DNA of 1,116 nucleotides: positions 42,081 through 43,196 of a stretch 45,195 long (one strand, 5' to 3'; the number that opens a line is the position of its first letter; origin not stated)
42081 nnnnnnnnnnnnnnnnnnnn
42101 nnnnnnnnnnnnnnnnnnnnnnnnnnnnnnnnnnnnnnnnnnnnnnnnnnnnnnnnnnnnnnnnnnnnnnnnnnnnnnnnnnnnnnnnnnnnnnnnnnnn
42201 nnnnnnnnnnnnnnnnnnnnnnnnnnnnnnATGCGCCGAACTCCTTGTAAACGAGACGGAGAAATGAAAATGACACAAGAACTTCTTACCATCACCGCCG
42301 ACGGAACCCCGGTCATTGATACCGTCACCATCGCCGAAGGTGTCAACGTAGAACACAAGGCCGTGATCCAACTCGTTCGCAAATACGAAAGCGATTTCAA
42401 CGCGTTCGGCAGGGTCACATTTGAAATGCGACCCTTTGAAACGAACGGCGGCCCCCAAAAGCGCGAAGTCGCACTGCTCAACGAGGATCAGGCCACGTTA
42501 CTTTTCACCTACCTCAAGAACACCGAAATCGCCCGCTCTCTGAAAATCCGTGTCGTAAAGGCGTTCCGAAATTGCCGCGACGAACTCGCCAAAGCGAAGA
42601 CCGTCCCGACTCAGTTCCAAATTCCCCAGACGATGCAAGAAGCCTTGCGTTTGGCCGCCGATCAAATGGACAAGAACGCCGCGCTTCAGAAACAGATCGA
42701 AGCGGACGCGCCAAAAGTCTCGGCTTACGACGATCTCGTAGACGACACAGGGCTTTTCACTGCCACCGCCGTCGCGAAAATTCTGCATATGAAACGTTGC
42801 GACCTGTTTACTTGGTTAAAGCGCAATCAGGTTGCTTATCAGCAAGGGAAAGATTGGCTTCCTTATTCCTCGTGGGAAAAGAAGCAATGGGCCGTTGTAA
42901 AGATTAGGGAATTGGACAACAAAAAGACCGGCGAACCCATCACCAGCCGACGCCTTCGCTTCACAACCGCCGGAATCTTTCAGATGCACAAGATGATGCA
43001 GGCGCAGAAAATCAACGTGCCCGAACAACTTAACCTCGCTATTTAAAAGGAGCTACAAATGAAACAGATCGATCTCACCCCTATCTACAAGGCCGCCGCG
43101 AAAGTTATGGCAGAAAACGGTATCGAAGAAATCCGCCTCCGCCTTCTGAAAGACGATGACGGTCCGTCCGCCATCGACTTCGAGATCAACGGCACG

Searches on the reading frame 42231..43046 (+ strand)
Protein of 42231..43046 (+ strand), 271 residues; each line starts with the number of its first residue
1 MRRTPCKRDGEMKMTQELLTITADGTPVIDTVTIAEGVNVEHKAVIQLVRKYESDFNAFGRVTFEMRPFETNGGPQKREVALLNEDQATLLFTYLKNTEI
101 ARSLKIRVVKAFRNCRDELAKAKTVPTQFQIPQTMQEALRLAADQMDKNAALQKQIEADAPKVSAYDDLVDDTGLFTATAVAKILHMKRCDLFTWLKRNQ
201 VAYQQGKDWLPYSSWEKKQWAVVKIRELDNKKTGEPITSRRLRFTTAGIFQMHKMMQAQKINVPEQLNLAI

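Call 10: search_protein_families(library=phrogs, proteins=[window:42231-43046:+], max_evalue=0.001)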
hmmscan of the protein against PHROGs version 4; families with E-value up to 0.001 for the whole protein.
window:42231-43046:+ (271 aa): 5 families
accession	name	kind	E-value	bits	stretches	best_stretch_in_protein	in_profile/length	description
phrog_63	-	transcription regulation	2.7e-39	136.7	1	16-260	118-360/431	anti-repressor Ant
phrog_2657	-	transcription regulation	3.3e-25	89.8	1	15-123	10-118/243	transcriptional regulator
phrog_518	-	transcription regulation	1.7e-16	61.6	1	21-123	16-115/268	Rha-like transcriptional regulator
phrog_373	-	transcription regulation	7.4e-15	56.1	1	11-163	75-225/373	anti-repressor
phrog_130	-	transcription regulation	3.8e-14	53.6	1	71-262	214-414/480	anti-repressor Ant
